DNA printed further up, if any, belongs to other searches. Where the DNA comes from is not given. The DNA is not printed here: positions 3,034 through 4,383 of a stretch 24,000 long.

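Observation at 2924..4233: PadR::YceI fusion regulator plus a coupled small protein, divergent from the hydrogenase operon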

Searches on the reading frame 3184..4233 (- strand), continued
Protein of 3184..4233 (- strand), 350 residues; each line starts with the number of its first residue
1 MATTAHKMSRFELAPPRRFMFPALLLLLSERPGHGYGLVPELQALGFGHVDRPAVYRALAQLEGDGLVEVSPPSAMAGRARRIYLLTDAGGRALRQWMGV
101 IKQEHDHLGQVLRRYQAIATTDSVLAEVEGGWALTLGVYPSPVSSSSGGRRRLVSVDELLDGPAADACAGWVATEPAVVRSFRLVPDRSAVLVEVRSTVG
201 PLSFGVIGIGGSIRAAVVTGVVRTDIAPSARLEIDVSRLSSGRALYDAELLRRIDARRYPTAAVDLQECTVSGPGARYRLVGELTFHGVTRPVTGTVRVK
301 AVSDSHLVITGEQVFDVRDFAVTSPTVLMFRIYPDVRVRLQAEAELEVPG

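Call 38: fold_search(model_id=the predicted structure, library=pdb)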
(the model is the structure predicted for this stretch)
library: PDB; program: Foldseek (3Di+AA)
matches with E <= 10: 1122; with E <= 0.001: 30
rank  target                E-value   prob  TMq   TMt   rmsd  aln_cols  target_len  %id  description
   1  5ixg_B                4.2e-11  1.00  0.39  0.75   3.6       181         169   16  Crystal Structure of Burkholderia cenocepacia BcnB (released 2017-03-22)
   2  1wub                  5.6e-11  1.00  0.39  0.73   3.4       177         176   20  Crystal structure of the polyisoprenoid-binding protein, TT1927b, from Thermus thermophilus HB8 (released 2004-12-21)
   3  3hpe_A                1.7e-10  1.00  0.37  0.74   4.0       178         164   19  Crystal structure of yceI (HP1286) from Helicobacter pylori (released 2010-04-14)
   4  7bwl                  2.1e-10  1.00  0.39  0.77   2.8       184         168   16  Structure of antibiotic sequester from Pseudomonas aerurinosa (released 2020-12-02)
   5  5ixg_A                2.7e-10  1.00  0.38  0.75   3.7       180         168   17  Crystal Structure of Burkholderia cenocepacia BcnB (released 2017-03-22)
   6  5ixh_B                3.6e-10  1.00  0.40  0.82   3.5       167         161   20  Crystal Structure of Burkholderia cenocepacia BcnA (released 2017-03-22)
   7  1y0g_A                4.7e-10  1.00  0.40  0.77   3.4       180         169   14  CRYSTAL STRUCTURE OF THE ESCHERICHIA COLI YCEI PROTEIN, STRUCTURAL GENOMICS (released 2004-12-21)
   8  3q34_D                5.9e-09  1.00  0.38  0.73   4.5       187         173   14  The crystal structure of YceI-like family protein from Pseudomonas syringae (released 2011-02-23)
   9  5ixh_A                6.2e-09  1.00  0.38  0.78   3.5       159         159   19  Crystal Structure of Burkholderia cenocepacia BcnA (released 2017-03-22)
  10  3q34_A                1.0e-08  1.00  0.38  0.72   4.5       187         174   14  The crystal structure of YceI-like family protein from Pseudomonas syringae (released 2011-02-23)
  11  2x32_A                5.0e-08  1.00  0.38  0.72   5.0       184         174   14  Structure of a polyisoprenoid binding domain from Saccharophagus degradans implicated in plant cell wall breakdown (released 2010-03-23)
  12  2x34_A                5.0e-08  1.00  0.38  0.71   5.2       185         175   12  Structure of a polyisoprenoid binding domain from Saccharophagus degradans implicated in plant cell wall breakdown (released 2010-03-23)
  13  3q34_C                1.1e-07  1.00  0.36  0.70   4.9       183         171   14  The crystal structure of YceI-like family protein from Pseudomonas syringae (released 2011-02-23)
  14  2x32_B                1.7e-07  1.00  0.36  0.68   5.0       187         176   14  Structure of a polyisoprenoid binding domain from Saccharophagus degradans implicated in plant cell wall breakdown (released 2010-03-23)
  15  2x34_B                3.6e-07  1.00  0.38  0.72   5.0       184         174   14  Structure of a polyisoprenoid binding domain from Saccharophagus degradans implicated in plant cell wall breakdown (released 2010-03-23)
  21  6abt_A                2.1e-04  1.00  0.26  0.86   2.2        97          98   27  Crystal structure of transcription factor from Listeria monocytogenes (released 2019-06-05)
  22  4esb                  2.2e-04  1.00  0.23  0.70   3.7        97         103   25  Crystal structure of PadR-like transcriptional regulator (BC4206) from Bacillus cereus strain ATCC 14579 (released 2012-12-05)
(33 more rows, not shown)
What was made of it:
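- On PadR family (PF03551): Foldseek TMt 0.65-0.86 to PadR structures (call 38).
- Checked: Foldseek matches YceI structures (BcnB, TT1927b, HP1286, E. coli YceI; E 4e-11 to 5e-10, TMt 0.73-0.82) and PadR structures (TMt 0.65-0.86) (call 38).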

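Call 47: search_protein_representatives(protein=window:3184-4233:-)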
Query: 350 residues. Proteins with E-value up to 0.001 (for the whole library): 2227; up to 1e-10: 553; up to 1e-30: 97. The best 150 are listed.
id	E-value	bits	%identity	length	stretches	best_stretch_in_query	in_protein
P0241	2.9e-101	355.5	57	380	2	150-346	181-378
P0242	8.2e-84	298.2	61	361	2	5-183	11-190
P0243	3.9e-82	292.6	65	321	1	98-349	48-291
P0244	7.4e-80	285.2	47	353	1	7-345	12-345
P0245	3.0e-79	283.2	47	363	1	10-349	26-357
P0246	3.4e-71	256.7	58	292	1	7-244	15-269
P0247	2.5e-70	253.9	55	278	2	142-345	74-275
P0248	1.4e-67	244.8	58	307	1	38-263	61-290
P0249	1.3e-63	231.8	50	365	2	182-345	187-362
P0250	2.0e-61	224.5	41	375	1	7-344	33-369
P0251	2.2e-61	224.5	48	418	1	5-295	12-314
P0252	1.9e-59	218.0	46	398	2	10-299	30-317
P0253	6.3e-59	216.4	59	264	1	6-212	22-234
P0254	4.3e-57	210.3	69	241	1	3-153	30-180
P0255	3.2e-56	207.5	58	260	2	8-159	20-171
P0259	2.7e-52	194.6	42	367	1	9-345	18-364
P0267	7.7e-47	176.6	52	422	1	4-231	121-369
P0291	1.3e-38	149.5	52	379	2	179-347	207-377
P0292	3.1e-38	148.3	45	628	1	175-344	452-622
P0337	7.8e-31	124.0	41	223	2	180-345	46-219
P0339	1.5e-30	123.1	50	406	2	6-93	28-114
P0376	1.2e-25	106.9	40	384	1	8-302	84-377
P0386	6.1e-25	104.7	38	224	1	178-345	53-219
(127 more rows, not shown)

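Call 50: search_protein_families(library=pfam, proteins=[P0292, P0267, P0250, P0259, P0291, P0376, P0339, P0337, P0386, P0251], max_evalue=0.001)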
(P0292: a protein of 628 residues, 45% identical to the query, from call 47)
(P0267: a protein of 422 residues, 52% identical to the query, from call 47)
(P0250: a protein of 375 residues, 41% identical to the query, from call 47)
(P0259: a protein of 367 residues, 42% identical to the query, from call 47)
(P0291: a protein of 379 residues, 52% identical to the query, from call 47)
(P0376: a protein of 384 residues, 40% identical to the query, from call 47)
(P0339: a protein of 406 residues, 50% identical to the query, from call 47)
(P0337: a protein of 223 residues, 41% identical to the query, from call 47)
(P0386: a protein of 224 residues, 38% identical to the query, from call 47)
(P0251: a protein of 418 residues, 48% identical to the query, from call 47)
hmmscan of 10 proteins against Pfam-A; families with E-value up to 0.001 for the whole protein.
P0292 (628 aa): 2 families
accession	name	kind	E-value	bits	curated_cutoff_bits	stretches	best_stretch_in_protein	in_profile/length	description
PF07228.17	SpoIIE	-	2.8e-45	155.1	25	1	223-407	2-189/192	Stage II sporulation protein E (SpoIIE)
PF04264.18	YceI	-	2.2e-09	38.3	23.7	1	459-622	1-150/150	YceI-like domain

P0267 (422 aa): 1 family
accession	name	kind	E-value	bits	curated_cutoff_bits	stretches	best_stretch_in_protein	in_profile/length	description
PF03551.20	PadR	-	2.6e-14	53.4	27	1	141-211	1-74/75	Transcriptional regulator PadR-like family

P0250 (375 aa): 2 families
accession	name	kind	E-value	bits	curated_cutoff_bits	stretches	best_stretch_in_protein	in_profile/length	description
PF03551.20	PadR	-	3.6e-15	56.2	27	1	50-121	1-74/75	Transcriptional regulator PadR-like family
PF04264.18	YceI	-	1.9e-09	38.5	23.7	1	236-369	31-150/150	YceI-like domain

P0259 (367 aa): 2 families
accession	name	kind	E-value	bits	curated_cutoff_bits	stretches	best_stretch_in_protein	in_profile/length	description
PF03551.20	PadR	-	3.1e-10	40.3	27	1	33-111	1-74/75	Transcriptional regulator PadR-like family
PF04264.18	YceI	-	5.5e-08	33.7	23.7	1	189-363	1-150/150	YceI-like domain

P0291 (379 aa): 0 families

P0376 (384 aa): 0 families

P0339 (406 aa): 1 family
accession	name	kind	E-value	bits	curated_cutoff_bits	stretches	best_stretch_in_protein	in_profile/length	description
PF03551.20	PadR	-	1.2e-08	35.3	27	1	46-104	1-61/75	Transcriptional regulator PadR-like family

P0337 (223 aa): 1 family
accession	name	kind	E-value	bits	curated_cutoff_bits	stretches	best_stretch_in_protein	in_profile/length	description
PF04264.18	YceI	-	6.3e-11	43.3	23.7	1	94-218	43-150/150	YceI-like domain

P0386 (224 aa): 1 family
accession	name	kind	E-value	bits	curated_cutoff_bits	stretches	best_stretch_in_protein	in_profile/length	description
PF04264.18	YceI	-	1.8e-16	61.3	23.7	1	59-218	3-150/150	YceI-like domain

P0251 (418 aa): 2 families
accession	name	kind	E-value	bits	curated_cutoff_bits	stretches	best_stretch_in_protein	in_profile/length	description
PF03551.20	PadR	-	5.1e-15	55.7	27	1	31-102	1-74/75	Transcriptional regulator PadR-like family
PF01978.25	TrmB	-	0.00091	19.5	25.6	0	57-93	34-64/68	Sugar-specific transcriptional regulator TrmB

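Call 52: find_encoding_contigs(protein=P0292, flank=10000, max_places=4)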
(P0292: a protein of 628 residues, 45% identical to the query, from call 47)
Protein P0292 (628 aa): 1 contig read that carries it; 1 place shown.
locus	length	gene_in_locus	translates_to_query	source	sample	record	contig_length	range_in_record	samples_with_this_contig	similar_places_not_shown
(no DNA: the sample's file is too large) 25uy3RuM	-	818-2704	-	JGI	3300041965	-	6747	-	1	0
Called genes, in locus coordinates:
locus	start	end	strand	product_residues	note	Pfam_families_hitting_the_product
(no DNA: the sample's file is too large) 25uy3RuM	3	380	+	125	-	?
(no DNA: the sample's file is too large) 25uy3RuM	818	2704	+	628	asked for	PF07228:SpoIIE, PF04264:YceI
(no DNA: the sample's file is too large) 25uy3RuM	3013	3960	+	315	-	PF01425:Amidase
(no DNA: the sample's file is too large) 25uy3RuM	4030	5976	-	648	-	PF21994:AGAO-like_N2, PF02728:Cu_amine_oxidN3, PF01179:Cu_amine_oxid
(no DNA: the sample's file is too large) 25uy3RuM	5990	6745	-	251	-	?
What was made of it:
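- The same YceI subtype ends a SpoIIE/PP2C signalling protein (P0292; calls 47, 50, 52), so it has been used in a signalling protein a second time.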

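Call 58: find_encoding_contigs(protein=P0001, flank=10000, max_places=2)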
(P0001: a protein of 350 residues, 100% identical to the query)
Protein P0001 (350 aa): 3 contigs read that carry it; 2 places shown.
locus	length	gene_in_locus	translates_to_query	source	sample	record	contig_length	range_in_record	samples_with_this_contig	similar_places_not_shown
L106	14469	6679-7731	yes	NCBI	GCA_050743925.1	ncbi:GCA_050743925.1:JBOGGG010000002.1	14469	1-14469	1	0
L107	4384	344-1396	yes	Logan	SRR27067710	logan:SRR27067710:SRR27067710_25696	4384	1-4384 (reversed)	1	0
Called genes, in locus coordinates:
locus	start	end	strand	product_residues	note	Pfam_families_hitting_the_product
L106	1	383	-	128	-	PF01750:HycI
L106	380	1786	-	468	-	-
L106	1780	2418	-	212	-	PF19562:DUF6084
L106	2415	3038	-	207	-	PF19372:DUF5947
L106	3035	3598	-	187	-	PF01106:NifU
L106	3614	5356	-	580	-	PF00374:NiFeSe_Hases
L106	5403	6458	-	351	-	PF01058:Oxidored_q6, PF14720:NiFe_hyd_SSU_C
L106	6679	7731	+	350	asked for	PF03551:PadR, PF04264:YceI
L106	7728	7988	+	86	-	-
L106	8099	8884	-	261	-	PF00989:PAS, PF13188:PAS_8 (weak), PF08448:PAS_4, PF13426:PAS_9, PF08447:PAS_3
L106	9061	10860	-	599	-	-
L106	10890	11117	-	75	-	PF02597:ThiS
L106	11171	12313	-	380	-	PF04055:Radical_SAM, PF13353:Fer4_12 (weak), PF06463:Mob_synth_C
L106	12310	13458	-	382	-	-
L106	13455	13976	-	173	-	PF01967:MoaC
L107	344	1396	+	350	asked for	PF03551:PadR, PF04264:YceI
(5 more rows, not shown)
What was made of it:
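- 3181..4233 (-): PadR::YceI fusion gene (350 aa including stop codon span). Gene call agrees (call 58).
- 2924..3184 (-): 86-aa small protein with a glycine-zipper-like hydrophobic N-terminus, translationally coupled through GTGA. Independent gene call (call 58).
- Checked: It was called independently as a gene (call 58). One minor correction: hhyS more likely starts at GTG 4454 than at 4445 (call 58).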

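Call 60: search_solved_structures(query=window:3184-4233:-, max_evalue=0.01, show_alignments=2)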
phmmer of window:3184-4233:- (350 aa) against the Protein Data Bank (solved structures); distinct sequences matched with E-value up to 0.01: 10.
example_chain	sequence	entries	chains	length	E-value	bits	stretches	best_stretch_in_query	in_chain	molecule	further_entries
8jxk_A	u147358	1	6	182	3.5e-06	29.8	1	22-95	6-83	Conserved protein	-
2esh_A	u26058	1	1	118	1.5e-05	27.7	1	22-101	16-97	conserved hypothetical protein TM0937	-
6abt_B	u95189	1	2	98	1.7e-05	27.5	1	27-94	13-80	PadR family transcriptional regulator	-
6abq_B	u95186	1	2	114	2.5e-05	27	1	26-94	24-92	PadR family transcriptional regulator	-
4esf_A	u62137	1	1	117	4.1e-05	26.3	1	24-95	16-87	PadR-like transcriptional regulator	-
5zhc_A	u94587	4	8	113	8.1e-05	25.3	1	29-97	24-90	Transcriptional regulator | Transcriptional regulator Rv3488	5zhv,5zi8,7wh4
4esb_A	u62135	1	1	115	0.00036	23.2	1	23-97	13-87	Transcriptional regulator, PadR family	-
1wub_A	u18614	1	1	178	0.0012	21.4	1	204-301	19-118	conserved hypothetical protein TT1927b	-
1yg2_A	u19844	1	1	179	0.0045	19.6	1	23-98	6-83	gene activator AphA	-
4ejo_A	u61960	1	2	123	0.0096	18.5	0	21-98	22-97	Transcriptional regulator, PadR-like family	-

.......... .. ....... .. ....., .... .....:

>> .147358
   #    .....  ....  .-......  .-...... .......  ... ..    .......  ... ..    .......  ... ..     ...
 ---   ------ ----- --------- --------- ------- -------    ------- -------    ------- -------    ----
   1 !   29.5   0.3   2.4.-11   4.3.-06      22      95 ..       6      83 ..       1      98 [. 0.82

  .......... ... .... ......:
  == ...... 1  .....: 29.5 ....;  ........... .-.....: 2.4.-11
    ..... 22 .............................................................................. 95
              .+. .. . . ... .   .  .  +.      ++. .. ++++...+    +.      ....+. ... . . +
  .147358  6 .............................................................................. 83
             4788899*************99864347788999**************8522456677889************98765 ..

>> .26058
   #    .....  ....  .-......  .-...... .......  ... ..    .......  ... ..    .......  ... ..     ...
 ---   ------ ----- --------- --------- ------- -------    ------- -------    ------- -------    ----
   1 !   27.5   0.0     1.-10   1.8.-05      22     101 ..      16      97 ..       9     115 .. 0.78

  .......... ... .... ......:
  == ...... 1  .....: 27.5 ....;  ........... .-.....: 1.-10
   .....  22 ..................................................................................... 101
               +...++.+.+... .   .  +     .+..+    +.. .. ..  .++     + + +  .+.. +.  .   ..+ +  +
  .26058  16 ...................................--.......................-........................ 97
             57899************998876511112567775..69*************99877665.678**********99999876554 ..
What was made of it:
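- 3949..4164 (-): PadR winged-helix DNA-binding domain (residues 24-95); a long C-terminal helix follows, to about residue 135. Foldseek matches 6abt, 4esb, LmrR and Rv3488 (call 38). phmmer matches PadR-family chains in the PDB (call 60).
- On YceI family (PF04264): Similarity to ligand-bound structures is too low (13-20% identity) for residue-level transfer (calls 38, 60).
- Closest known: PadR-family regulators. Same: Structural matches have TMt 0.65-0.86 (call 38), with sequence matches in the PDB (call 60).
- Sequence similarity to ligand-bound YceI structures is weak (E 1.2e-3 to 1wub, call 60), so cavity residues could not be compared.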
